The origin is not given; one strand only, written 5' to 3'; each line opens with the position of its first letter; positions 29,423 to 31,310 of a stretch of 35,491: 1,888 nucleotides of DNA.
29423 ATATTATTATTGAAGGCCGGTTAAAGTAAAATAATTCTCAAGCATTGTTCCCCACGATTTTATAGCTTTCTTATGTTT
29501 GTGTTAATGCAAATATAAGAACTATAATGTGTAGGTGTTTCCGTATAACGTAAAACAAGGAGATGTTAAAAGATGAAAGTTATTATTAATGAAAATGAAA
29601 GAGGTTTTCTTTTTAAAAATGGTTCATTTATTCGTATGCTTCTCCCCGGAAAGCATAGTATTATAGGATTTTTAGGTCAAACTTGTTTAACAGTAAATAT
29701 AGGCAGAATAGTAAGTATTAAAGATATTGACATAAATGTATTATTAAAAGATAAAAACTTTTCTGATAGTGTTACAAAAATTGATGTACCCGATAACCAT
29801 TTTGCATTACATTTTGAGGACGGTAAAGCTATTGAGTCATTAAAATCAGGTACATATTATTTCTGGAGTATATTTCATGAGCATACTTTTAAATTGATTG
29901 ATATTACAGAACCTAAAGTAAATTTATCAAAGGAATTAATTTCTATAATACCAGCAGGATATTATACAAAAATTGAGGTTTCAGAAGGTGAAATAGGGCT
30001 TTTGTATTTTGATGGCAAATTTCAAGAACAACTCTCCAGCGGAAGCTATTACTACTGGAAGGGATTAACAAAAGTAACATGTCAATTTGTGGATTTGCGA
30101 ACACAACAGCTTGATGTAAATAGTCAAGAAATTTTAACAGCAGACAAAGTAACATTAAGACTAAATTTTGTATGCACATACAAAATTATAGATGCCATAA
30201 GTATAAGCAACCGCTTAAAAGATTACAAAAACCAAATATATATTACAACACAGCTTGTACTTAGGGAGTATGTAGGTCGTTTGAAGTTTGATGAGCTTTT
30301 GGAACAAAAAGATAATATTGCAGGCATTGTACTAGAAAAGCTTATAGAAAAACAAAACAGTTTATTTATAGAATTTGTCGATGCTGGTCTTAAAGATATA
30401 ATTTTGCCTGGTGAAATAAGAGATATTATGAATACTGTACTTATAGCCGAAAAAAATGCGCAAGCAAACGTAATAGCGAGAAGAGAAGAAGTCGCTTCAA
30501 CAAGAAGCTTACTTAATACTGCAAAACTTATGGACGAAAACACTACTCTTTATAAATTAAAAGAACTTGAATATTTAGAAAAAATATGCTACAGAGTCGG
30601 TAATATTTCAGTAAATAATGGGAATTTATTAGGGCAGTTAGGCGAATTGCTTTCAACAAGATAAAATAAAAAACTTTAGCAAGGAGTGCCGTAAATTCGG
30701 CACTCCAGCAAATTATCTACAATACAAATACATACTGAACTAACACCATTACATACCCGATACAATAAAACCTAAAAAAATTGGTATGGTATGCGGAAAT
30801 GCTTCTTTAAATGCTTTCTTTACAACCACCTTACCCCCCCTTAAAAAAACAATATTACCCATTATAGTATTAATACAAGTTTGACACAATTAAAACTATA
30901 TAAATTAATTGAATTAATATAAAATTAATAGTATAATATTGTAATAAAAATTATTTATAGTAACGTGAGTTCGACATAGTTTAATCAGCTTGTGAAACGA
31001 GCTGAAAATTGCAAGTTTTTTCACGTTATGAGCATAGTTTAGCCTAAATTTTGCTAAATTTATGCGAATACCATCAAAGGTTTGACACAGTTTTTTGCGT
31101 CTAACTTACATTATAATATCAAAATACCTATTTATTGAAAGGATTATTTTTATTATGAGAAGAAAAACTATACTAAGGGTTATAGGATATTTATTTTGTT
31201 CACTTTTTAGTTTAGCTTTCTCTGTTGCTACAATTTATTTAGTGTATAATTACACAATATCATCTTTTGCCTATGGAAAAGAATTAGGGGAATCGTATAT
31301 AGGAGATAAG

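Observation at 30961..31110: MITE-like repeat family 1 (about 150 bp, 14-bp TIRs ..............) at at least seven loci in 35 kb, with conserved hairpins showing compensatory changes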

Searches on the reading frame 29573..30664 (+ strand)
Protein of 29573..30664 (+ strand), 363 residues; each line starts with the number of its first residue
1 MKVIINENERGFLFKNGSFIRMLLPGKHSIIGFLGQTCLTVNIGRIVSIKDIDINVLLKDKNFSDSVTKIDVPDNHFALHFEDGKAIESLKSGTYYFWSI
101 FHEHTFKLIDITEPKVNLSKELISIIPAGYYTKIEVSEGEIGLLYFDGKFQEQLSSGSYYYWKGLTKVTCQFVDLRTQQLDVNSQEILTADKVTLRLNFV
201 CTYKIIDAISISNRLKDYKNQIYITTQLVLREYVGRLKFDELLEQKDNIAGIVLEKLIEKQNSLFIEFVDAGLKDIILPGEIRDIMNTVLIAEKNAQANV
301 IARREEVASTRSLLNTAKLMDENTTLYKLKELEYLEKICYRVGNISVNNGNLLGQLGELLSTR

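Call 14: search_protein_families(library=ncbifam, proteins=[window:29573-30664:+])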
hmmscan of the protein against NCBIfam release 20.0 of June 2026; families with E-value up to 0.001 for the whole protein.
window:29573-30664:+ (363 aa): 1 family
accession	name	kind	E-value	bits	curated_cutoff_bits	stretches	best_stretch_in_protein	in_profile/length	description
TIGR01933.1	hflK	equivalog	9.5e-10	38.3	159.4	1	137-300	5-169/261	FtsH protease activity modulator HflK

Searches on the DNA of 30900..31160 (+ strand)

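Call 24: search_rna_families(source=window, start=30900, end=31160, threshold=evalue, max_evalue=10)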
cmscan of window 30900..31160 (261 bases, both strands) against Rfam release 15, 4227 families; matches with E-value up to 10: 2.
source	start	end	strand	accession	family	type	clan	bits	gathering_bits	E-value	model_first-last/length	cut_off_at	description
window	31083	31151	+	RF00368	sroB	Gene; sRNA;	-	20.6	44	2.4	1-83/83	no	sroB RNA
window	31108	31160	-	RF02362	Yfr10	Gene; sRNA;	-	15.7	43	7.8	26-78/78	5'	Cyanobacterial functional RNA 10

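Call 51: search_dna_similar(query=window:30955-31120:+, collection=plasmids, mode=distant, max_evalue=1)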
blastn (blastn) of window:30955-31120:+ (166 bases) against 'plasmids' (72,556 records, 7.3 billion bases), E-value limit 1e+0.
Records with a match: 7; places in all: 7; records where one place covers at least 80% of the query: 0.
Best place of each record, by identity: 90-95% 1; 80-90% 6.
By first word of the organism name: Klebsiella 3; Proteus 2; Bacillus 1; Ligilactobacillus 1.
By predicted mobility (MOB-suite, as given by PLSDB): mobilizable 3; non-mobilizable 2; conjugative 2.
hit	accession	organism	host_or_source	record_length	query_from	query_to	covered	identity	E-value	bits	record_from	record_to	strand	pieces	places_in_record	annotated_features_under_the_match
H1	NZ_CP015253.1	Bacillus thuringiensis Bt18247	Caenorhabditis elegans,whole organism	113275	29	72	27%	81.8%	5e-1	41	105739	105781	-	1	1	hypothetical protein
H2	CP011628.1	Klebsiella oxytoca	Homo sapiens,Perirectal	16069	127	166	24%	85.4%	5e-1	41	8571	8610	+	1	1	dfrA32: trimethoprim resistant dihydrofolate reductase dfr | dihydrofolate reductase | dfrA32: trimethoprim-resistant dihydrofolate reductase DfrA32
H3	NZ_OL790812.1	Proteus mirabilis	-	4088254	127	166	24%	85.4%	5e-1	41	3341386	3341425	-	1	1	dfrA32: trimethoprim resistant dihydrofolate reductase dfr | dfrA32: trimethoprim-resistant dihydrofolate reductase DfrA32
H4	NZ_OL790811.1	Proteus mirabilis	-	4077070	127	166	24%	85.4%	5e-1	41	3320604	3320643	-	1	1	dfrA32: trimethoprim resistant dihydrofolate reductase dfr | dfrA32: trimethoprim-resistant dihydrofolate reductase DfrA32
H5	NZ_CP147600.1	Klebsiella pneumoniae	Homo sapiens,bloodstream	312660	127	166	24%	85.4%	5e-1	41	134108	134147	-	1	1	dfrA32: trimethoprim-resistant dihydrofolate reductase DfrA32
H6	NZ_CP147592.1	Klebsiella pneumoniae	Homo sapiens,bloodstream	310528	127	166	24%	85.4%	5e-1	41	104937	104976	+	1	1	dfrA32: trimethoprim-resistant dihydrofolate reductase DfrA32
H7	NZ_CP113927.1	Ligilactobacillus acidipiscis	Frieseomelitta varia,Rain forest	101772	118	144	16%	92.6%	5e-1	41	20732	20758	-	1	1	replication initiator protein A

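Call 52: search_dna_similar(query=window:30955-31120:+, collection=phages, mode=distant, max_evalue=1)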
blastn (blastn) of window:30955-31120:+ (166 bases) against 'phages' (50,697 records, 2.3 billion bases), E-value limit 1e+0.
No match.

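Call 71: build_rna_model(alignment_id=A3, structure=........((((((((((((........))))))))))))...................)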
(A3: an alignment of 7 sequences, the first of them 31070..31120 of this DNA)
Model R1 built from alignment A3 (7 sequences, 59 columns); structure: as given.
model positions 53; base pairs 12; branch points 0; effective number of sequences 6.26; information 1.047 bits per position. Calibrated on 0.2 Mb of random sequence (short: E-values are rough).
structure used (alignment columns):
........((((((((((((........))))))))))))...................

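Call 72: search_with_rna_model(model_id=R1, sources=[window, L012, L013, L014, L015, L016, L017, L018, L002, L003, L004, L006, L007, L008, L009, L010, L011], max_evalue=10, show_alignments=0)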
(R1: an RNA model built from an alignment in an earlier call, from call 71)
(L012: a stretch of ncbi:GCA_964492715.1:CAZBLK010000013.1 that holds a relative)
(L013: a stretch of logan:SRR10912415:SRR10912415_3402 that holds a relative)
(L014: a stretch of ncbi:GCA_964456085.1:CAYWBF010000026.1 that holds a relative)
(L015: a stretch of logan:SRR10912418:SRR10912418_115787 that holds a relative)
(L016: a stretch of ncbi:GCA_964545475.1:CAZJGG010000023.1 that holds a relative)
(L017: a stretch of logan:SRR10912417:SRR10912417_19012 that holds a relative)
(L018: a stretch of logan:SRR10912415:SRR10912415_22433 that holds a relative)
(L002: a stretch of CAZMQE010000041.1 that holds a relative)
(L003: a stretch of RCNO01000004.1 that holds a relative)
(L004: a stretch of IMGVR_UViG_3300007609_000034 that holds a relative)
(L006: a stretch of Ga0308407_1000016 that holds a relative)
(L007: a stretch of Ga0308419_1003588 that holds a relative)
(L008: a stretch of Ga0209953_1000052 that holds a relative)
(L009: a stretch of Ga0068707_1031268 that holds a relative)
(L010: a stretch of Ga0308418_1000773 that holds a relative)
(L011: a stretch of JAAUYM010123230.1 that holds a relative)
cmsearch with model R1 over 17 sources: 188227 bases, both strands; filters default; matches with E-value up to 10: 29.
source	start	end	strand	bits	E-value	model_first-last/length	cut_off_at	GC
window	3128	3179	-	74.2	2.2e-15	1-53/53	no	0.31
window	23521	23573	+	73.9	2.5e-15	1-53/53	no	0.26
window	14156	14208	+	68.5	6.6e-14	1-53/53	no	0.3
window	12564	12616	+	67.8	9.8e-14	1-53/53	no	0.28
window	3330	3382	+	65.1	5e-13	1-53/53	no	0.25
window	31070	31120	+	62.9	1.8e-12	1-53/53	no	0.31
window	6708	6757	-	55.1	2e-10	1-53/53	no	0.38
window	32981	33032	-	35.6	2.3e-05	1-53/53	no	0.19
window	10049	10090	-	26.6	0.0052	1-53/53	no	0.29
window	14151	14203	-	26.5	0.0054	1-53/53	no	0.3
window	3133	3184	+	25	0.013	1-53/53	no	0.31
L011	938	987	-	22.4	0.063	1-53/53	no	0.36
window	7450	7510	+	21.5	0.11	1-53/53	no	0.26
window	32339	32386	-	21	0.14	1-53/53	no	0.27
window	23516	23568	-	20.8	0.16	1-53/53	no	0.26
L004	771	798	+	20.1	0.25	11-38/53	no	0.18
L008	4386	4413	+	20.1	0.25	11-38/53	no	0.18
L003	1872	1931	+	16.1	2.9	1-53/53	no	0.42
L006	622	681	-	16.1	2.9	1-53/53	no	0.42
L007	7707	7766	-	16.1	2.9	1-53/53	no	0.42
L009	923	982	-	16.1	2.9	1-53/53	no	0.42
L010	9170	9229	+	16.1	2.9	1-53/53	no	0.42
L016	6052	6091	-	15.4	4.1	9-50/53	no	0.38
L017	998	1037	-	15.4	4.1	9-50/53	no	0.38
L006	3080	3124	-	14.5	7.4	1-53/53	no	0.27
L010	6727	6771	+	14.5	7.4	1-53/53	no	0.27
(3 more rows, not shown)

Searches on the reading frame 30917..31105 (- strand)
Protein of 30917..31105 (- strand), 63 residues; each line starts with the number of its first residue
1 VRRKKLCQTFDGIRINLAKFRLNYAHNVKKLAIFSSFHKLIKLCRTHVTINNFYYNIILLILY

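Call 40: search_protein_representatives(protein=window:30917-31105:-)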
Query: 63 residues. Proteins with E-value up to 0.001 (for the whole library): 0; up to 1e-10: 0; up to 1e-30: 0. The best 0 are listed.
